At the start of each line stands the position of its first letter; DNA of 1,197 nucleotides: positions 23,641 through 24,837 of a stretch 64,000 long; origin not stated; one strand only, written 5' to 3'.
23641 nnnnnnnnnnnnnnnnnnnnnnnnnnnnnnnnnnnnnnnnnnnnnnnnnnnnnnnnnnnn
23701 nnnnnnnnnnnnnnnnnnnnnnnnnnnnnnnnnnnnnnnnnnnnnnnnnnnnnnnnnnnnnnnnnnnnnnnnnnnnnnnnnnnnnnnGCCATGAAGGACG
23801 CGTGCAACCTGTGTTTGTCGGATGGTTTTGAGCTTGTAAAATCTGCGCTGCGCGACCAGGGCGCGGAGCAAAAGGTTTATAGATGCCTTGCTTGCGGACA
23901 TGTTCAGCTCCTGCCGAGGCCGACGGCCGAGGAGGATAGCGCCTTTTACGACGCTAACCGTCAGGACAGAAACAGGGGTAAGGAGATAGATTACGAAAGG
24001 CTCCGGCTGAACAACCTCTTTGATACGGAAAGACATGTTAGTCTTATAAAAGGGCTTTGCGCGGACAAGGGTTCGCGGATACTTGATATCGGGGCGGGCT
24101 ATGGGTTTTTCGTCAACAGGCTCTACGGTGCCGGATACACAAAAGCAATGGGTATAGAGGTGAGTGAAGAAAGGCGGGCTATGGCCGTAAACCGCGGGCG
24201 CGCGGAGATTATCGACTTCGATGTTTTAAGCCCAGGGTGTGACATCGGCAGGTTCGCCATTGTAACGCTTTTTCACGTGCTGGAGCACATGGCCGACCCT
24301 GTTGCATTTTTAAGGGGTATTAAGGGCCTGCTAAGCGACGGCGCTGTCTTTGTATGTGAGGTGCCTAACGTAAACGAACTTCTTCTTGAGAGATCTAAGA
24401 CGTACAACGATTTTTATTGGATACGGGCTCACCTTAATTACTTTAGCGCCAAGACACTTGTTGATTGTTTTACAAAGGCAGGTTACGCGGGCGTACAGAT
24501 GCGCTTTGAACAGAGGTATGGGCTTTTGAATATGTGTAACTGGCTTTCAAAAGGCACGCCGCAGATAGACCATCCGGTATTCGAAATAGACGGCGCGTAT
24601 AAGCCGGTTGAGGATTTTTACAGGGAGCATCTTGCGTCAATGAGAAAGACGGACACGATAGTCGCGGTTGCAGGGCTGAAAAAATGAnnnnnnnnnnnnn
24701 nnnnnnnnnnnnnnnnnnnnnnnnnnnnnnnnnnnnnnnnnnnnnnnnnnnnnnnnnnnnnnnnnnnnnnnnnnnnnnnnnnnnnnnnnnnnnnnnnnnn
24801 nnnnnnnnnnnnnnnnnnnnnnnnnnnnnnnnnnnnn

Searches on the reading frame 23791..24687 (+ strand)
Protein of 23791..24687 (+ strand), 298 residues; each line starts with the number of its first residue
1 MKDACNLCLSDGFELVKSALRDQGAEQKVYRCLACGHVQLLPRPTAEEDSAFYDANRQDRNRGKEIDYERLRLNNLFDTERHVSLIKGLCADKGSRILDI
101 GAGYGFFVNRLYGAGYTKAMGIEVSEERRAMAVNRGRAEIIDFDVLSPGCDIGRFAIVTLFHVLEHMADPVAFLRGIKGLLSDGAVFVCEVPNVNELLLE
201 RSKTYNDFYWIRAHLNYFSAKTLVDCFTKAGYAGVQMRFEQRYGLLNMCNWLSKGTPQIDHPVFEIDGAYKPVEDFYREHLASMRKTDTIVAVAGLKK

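Call 6: search_protein_families(library=pfam, proteins=[window:23791-24687:+], max_evalue=0.001)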
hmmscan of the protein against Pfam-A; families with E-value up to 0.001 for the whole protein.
window:23791-24687:+ (298 aa): 6 families
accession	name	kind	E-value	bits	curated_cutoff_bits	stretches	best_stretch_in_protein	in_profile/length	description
PF13489.12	Methyltransf_23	-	5.7e-21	75.4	27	1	91-236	20-163/164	Methyltransferase domain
PF08241.18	Methyltransf_11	-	2e-09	38.4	21.2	1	98-189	1-95/95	Methyltransferase domain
PF08242.18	Methyltransf_12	-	2.2e-07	31.9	30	1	98-187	1-98/98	Methyltransferase domain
PF13847.12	Methyltransf_31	-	2.2e-07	31.1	27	1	92-209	2-129/145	Methyltransferase domain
PF13649.12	Methyltransf_25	-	1e-06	29.8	27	1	97-184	1-96/97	Methyltransferase domain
PF08003.17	Methyltransf_9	-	0.00015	21.3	23.8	1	89-237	111-265/315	Protein of unknown function (DUF1698)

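Call 17: search_protein_families(library=ncbifam, proteins=[window:23791-24687:+], max_evalue=0.00001)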
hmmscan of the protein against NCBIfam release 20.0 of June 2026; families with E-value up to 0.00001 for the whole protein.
window:23791-24687:+ (298 aa): 2 families
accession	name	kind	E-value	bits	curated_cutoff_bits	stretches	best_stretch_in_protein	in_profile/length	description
NF045667.1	MTase_DVU1556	equivalog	8.3e-09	35.2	155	1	85-189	17-119/213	DVU_1556 family methyltransferase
TIGR01983.1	UbiG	equivalog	8.4e-06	25.2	102.95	0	90-188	46-151/228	bifunctional 2-polyprenyl-6-hydroxyphenol methylase/3-demethylubiquinol 3-O-methyltransferase UbiG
